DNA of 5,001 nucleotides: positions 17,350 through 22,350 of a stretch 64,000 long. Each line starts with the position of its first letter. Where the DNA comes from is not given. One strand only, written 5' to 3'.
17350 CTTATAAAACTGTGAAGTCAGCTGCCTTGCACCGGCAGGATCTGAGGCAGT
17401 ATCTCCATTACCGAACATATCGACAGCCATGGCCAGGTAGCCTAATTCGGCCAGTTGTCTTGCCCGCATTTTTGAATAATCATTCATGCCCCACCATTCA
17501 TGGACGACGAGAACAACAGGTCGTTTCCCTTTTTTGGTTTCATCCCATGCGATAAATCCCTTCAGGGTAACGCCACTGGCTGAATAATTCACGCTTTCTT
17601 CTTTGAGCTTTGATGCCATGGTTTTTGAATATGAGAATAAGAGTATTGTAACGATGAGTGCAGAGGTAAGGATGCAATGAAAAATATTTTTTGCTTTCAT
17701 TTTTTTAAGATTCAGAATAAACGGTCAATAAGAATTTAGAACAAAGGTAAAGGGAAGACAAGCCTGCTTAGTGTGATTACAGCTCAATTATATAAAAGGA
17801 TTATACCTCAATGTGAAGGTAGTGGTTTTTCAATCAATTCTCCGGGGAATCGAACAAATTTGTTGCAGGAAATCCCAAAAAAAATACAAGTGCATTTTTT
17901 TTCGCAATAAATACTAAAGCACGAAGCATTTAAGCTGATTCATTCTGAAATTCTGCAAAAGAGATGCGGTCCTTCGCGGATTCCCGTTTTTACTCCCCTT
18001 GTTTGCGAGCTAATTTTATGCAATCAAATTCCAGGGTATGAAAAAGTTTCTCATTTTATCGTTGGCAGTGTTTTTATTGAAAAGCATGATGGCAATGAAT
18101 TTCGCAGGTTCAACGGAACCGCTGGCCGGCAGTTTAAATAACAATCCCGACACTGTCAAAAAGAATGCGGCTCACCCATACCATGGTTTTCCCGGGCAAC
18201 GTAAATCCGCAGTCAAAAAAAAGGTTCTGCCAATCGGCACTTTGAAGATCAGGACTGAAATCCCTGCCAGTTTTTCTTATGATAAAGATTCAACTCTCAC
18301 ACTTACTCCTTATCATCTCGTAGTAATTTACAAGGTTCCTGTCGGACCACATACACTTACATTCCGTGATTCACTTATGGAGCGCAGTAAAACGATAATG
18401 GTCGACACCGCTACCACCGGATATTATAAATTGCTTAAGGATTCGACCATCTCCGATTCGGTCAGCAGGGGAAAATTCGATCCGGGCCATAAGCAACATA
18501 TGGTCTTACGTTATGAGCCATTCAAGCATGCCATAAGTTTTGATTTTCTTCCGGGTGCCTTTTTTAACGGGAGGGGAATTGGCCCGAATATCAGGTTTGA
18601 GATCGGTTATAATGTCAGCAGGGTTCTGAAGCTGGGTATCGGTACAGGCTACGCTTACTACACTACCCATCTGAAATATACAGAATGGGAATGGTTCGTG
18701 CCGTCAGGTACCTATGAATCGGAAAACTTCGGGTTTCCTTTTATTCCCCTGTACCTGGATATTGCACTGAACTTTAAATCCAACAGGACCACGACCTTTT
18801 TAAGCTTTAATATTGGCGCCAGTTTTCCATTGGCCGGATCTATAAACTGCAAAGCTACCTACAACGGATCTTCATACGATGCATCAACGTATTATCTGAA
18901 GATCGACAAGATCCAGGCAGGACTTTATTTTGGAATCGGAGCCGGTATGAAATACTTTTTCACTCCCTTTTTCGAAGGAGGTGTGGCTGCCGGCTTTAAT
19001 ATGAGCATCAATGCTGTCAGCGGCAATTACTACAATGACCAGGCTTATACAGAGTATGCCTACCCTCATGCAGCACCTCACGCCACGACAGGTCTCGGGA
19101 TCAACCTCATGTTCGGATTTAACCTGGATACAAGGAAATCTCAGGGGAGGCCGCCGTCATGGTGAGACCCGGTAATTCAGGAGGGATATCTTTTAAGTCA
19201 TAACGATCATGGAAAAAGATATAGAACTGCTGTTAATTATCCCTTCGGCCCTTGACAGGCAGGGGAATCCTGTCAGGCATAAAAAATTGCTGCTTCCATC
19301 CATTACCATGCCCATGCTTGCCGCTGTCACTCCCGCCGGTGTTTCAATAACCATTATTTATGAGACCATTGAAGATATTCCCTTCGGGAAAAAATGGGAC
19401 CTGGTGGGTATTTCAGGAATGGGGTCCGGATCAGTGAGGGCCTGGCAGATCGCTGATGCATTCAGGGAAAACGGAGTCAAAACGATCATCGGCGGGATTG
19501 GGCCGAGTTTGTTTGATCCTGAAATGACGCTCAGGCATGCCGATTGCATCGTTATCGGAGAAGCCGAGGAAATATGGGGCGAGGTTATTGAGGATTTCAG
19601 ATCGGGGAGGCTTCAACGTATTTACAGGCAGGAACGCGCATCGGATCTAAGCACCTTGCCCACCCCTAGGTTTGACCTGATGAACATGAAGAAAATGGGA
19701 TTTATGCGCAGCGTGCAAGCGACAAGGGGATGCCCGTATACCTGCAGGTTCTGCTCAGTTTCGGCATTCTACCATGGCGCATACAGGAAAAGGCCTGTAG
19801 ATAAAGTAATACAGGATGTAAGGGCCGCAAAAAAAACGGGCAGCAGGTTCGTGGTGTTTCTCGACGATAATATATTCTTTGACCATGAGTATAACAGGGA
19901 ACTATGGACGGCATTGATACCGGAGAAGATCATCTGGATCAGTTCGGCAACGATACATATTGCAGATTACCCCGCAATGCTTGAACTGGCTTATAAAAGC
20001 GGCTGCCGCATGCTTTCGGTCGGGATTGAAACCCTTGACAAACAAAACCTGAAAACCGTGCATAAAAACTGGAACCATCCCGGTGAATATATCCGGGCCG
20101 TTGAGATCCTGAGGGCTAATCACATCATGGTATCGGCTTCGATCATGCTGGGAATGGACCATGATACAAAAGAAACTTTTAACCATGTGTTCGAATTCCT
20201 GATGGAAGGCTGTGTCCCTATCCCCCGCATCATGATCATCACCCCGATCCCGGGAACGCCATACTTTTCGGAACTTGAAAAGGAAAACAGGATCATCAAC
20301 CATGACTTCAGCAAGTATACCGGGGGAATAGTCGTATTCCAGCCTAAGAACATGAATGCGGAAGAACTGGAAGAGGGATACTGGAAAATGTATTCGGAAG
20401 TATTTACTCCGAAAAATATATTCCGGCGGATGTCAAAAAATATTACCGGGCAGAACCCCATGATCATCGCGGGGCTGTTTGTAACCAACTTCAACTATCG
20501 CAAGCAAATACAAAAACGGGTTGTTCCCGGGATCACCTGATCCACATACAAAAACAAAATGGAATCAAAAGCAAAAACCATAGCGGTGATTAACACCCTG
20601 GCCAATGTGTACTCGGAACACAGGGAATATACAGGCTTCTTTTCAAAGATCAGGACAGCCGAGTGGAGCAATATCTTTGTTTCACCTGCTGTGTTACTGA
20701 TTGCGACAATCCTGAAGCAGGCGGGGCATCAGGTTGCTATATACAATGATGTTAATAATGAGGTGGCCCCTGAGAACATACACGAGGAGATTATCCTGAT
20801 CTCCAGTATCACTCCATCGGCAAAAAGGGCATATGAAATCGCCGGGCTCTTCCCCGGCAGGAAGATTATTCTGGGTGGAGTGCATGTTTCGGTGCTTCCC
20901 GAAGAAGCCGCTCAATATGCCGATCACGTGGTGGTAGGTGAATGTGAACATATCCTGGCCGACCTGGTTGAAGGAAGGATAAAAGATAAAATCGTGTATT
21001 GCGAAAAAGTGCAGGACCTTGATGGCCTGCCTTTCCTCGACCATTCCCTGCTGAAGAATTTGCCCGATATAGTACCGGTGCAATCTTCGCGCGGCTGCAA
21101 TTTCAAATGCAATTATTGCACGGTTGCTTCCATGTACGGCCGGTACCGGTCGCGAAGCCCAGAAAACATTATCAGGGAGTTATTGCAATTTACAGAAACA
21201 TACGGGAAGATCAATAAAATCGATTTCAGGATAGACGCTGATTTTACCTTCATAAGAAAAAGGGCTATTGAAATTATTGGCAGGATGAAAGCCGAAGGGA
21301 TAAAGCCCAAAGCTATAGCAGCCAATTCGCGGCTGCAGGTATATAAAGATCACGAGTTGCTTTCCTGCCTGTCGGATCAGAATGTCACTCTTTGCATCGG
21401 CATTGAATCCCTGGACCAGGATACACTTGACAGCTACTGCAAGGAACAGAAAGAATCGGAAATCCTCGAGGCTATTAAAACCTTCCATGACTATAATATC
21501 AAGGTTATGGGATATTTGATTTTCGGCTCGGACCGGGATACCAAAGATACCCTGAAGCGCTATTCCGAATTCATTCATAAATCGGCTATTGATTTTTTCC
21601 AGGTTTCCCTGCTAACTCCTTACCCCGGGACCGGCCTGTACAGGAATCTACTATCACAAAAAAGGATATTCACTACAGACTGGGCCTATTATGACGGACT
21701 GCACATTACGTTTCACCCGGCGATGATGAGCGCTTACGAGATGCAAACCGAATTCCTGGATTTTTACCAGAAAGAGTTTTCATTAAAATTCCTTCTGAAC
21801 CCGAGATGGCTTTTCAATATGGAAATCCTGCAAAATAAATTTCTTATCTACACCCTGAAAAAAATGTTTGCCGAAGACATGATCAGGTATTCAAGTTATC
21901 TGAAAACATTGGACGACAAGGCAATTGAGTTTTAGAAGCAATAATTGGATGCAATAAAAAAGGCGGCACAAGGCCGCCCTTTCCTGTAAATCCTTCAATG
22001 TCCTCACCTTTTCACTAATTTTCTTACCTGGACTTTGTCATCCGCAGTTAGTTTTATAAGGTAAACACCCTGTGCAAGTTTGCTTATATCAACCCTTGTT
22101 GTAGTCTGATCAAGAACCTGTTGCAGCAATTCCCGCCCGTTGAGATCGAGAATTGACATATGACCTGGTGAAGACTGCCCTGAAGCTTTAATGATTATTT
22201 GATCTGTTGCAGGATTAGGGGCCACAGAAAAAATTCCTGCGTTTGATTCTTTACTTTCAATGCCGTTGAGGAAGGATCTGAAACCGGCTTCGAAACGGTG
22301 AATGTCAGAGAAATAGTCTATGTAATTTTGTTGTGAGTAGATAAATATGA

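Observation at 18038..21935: Operon of an exported PEGA/beta-barrel-like protein with two paralogous B12-binding radical SAM enzymes and no visible substrate gene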

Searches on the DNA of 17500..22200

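Call 34: search_rna_families(source=window, start=17500, end=22200, threshold=evalue, max_evalue=1)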
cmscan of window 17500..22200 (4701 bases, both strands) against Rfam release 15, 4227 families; matches with E-value up to 1: 0.
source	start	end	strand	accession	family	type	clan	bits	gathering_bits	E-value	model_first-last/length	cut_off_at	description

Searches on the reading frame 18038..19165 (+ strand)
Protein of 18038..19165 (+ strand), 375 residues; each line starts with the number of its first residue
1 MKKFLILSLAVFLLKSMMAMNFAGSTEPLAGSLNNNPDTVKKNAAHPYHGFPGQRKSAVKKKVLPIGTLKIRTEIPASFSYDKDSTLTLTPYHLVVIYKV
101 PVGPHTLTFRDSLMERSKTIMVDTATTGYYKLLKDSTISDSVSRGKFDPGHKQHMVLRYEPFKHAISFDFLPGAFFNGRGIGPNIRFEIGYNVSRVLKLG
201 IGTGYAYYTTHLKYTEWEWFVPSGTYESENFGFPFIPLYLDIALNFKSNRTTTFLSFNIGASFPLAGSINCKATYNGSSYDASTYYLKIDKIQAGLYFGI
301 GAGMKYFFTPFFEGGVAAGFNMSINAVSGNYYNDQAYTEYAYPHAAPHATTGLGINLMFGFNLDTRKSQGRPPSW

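Call 3: search_protein_families(library=pfam, proteins=[window:18038-19165:+], max_evalue=0.1)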
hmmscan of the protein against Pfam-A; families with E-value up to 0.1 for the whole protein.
window:18038-19165:+ (375 aa): 2 families
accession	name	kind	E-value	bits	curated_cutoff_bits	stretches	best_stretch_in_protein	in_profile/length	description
PF13568.12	OMP_b-brl_2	-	4.7e-06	27.2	27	1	181-304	38-156/175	Outer membrane protein beta-barrel domain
PF13505.12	OMP_b-brl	-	0.00026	21.7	28.7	1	181-320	42-152/175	Outer membrane protein beta-barrel domain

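Call 4: search_protein_families(library=ncbifam, proteins=[window:18038-19165:+], max_evalue=0.1)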
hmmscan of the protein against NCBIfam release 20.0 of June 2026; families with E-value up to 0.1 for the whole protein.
window:18038-19165:+ (375 aa): 0 families

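Call 52: find_homologous_proteins(query=window:18038-19165:+, max_evalue=0.001)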
Query window:18038-19165:+ (375 aa): 4 proteins with E <= 0.001 among 2262 candidates.
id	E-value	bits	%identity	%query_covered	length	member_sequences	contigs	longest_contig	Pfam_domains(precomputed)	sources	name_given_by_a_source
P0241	1.0e-226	770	90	100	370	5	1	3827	-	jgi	-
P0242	1.8e-188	644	79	95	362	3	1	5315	PF13568.13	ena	-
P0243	2.9e-178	611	72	98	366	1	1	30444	PF13505.13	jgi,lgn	-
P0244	3.4e-128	446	58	97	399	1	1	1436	PF13505.13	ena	-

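Call 53: find_encoding_contigs(protein=P0243, flank=10000, max_places=2)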
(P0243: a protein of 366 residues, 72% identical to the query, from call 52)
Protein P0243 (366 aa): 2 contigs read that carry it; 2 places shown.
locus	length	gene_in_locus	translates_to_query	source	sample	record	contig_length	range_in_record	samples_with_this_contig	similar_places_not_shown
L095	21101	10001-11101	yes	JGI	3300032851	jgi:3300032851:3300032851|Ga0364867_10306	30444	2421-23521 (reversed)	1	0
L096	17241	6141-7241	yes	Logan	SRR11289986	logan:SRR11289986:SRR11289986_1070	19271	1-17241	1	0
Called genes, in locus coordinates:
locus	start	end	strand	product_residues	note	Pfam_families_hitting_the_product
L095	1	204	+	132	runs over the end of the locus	PF01243:PNPOx_N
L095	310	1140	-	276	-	PF02900:LigB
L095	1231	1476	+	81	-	-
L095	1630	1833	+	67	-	PF01361:Tautomerase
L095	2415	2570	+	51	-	-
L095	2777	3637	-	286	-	PF00691:OmpA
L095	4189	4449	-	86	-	PF28310:PID_CTERM (weak)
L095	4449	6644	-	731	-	-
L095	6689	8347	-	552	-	-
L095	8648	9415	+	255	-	PF26696:PTL_trimer, PF07603:Lcl_C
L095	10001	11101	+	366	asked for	PF13505:OMP_b-brl (faint)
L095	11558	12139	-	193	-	PF00034:Cytochrom_C (faint)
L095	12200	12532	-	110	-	-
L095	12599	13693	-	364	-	PF00108:Thiolase_N (faint), PF08545:ACP_syn_III, PF08541:ACP_syn_III_C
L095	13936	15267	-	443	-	PF02321:OEP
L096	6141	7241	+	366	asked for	PF13505:OMP_b-brl (faint)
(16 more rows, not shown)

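Call 54: find_encoding_contigs(protein=P0242, flank=6000, max_places=2)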
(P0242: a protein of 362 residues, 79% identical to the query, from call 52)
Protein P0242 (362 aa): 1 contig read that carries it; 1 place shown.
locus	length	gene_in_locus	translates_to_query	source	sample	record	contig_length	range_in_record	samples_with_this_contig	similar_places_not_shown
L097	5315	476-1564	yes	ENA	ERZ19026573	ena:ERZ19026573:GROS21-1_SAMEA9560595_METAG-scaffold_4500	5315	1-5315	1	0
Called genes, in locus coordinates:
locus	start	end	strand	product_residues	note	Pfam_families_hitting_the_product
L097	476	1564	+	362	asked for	PF13568:OMP_b-brl_2 (faint)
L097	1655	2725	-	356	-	-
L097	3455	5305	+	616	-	PF26123:DUF8037 (faint)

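Call 68: predict_structure(alignment_id=A3)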
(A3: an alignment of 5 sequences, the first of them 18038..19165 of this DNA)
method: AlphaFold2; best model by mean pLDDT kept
length: 375 residues; sequences in the alignment: 5
mean_pLDDT: 53.5   pTM: 0.44
mean pLDDT of the five models: 53.5, 44.9, 37.7, 35.6, 31.4
residues with pLDDT >= 90: 5; 70-90: 111; 50-70: 69; < 50: 190
segments of 3 or more residues with pLDDT < 50: 1-3, 14-106, 108-117, 122-184, 189-195, 364-375
pLDDT, mean of each block of 10 residues (from residue 1): 50 47 27 25 26 25 25 31 29 38 47 45 45 43 32 26 39 35 48 51 68 80 83 74 65 74 80 79 84 83 68 65 83 88 79 62 42 32
secondary structure, 60 per line:
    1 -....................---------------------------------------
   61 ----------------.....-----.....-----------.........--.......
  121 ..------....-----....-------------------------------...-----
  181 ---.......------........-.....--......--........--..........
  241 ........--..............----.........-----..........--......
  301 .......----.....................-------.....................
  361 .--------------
elements in order: H2-21 E77-81 E87-91 E103-111 E114-122 E129-132 E138-141 E173-175 E184-190 E197-204 E206-210 E213-218 E221-228 E231-248 E251-264 E269-277 E283-292 E295-307 E312-332 E340-361

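Call 70: fold_search(model_id=the predicted structure, library=pdb)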
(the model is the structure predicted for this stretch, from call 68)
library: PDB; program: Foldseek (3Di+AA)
matches with E <= 10: 842; with E <= 0.001: 4
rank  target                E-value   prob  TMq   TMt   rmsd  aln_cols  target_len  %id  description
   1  2f1v_A                2.2e-04  1.00  0.28  0.53  10.6       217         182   10  Outer membrane protein OmpW (released 2006-01-24)
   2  8qxp                  4.2e-04  1.00  0.31  0.60   8.5       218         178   10  Crystal structure of the outer membrane porin OmpW from Klebsiella pneumoniae (released 2024-01-24)
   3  4dcb_A                5.9e-04  1.00  0.21  0.26  10.4       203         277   14  Y. pestis Plasminogen Activator Pla in Complex with Human Plasminogen Activation Loop Peptide ALP11 (released 2012-06-06)
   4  9a34_MODEL_1_A        6.8e-04  1.00  0.25  0.28   9.4       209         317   11  Model of E. coli OmpT by in-cell photo-crosslinking MS and deep learning (released 2023-02-24)
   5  2x4m_B                1.2e-03  0.99  0.23  0.28  10.3       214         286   15  Yersinia Pestis Plasminogen Activator Pla (released 2010-07-28)
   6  3qrc_B                1.4e-03  1.00  0.21  0.41  11.9       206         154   11  The crystal structure of Ail, the attachment invasion locus protein of Yersinia pestis, in complex with the heparin an (released 2011-11-23)
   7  9nh1_A                1.5e-03  0.98  0.20  0.27  13.5       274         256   12  In situ cryo-EM structure of porin I of the Legionella Dot/Icm T4SS machine (released 2025-09-17)
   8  2f1t_A                2.1e-03  1.00  0.31  0.60   9.0       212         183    9  Outer membrane protein OmpW (released 2006-01-24)
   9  5o68_I                2.2e-03  0.90  0.18  0.23  19.9       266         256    7  Crystal Structure of the Pseudomonas functional amyloid secretion protein FapF - R157A mutant (released 2017-08-23)
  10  5o65_C                2.3e-03  0.90  0.18  0.22  17.1       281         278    8  Crystal Structure of the Pseudomonas functional amyloid secretion protein FapF (released 2017-08-23)
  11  3dzm_A                2.6e-03  1.00  0.29  0.47   7.7       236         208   12  Crystal structure of a major outer membrane protein from Thermus thermophilus HB27 (released 2008-12-23)
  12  1i78_A                2.6e-03  1.00  0.28  0.34   7.8       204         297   14  CRYSTAL STRUCTURE OF OUTER MEMBRANE PROTEASE OMPT FROM ESCHERICHIA COLI (released 2001-10-03)
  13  1i78_B                2.8e-03  1.00  0.28  0.35   8.1       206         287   13  CRYSTAL STRUCTURE OF OUTER MEMBRANE PROTEASE OMPT FROM ESCHERICHIA COLI (released 2001-10-03)
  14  3dzm_C                3.1e-03  1.00  0.31  0.51   7.3       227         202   11  Crystal structure of a major outer membrane protein from Thermus thermophilus HB27 (released 2008-12-23)
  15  2x4m_C                4.4e-03  0.98  0.22  0.27  10.1       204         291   16  Yersinia Pestis Plasminogen Activator Pla (released 2010-07-28)
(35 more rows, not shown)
